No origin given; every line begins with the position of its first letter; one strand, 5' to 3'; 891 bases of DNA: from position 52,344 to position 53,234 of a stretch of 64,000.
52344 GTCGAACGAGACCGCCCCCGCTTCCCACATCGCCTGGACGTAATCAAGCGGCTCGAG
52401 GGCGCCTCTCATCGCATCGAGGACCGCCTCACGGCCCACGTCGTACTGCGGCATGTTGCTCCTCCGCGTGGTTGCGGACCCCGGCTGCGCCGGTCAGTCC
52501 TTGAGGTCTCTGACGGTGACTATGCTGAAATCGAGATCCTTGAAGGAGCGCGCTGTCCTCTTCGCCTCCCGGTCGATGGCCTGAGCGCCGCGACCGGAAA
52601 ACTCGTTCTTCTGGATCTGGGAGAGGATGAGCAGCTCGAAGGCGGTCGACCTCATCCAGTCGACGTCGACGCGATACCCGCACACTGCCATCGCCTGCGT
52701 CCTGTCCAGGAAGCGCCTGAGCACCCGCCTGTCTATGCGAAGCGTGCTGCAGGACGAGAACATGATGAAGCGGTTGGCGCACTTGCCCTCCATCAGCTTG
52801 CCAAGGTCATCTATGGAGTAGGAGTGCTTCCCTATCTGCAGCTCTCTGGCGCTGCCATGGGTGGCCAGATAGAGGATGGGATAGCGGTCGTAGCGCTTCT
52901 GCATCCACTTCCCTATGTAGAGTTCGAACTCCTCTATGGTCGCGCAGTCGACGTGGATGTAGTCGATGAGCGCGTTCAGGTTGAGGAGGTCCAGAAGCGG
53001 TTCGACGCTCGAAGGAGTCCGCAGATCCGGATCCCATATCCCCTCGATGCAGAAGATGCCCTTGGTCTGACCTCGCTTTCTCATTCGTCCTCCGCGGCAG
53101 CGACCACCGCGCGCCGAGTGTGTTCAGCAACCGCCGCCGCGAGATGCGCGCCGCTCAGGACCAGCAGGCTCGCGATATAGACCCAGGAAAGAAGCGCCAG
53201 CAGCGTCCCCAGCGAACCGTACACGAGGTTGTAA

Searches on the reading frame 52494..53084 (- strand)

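Call 3: search_protein_families(library=pfam, proteins=[window:52494-53084:-], max_evalue=0.01)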
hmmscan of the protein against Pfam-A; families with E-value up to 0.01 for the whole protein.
window:52494-53084:- (196 aa): 1 family
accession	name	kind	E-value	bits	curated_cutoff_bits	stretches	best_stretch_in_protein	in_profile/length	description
PF20347.3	DUF6642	-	3e-28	99.1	27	1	9-159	3-154/182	Family of unknown function (DUF6642)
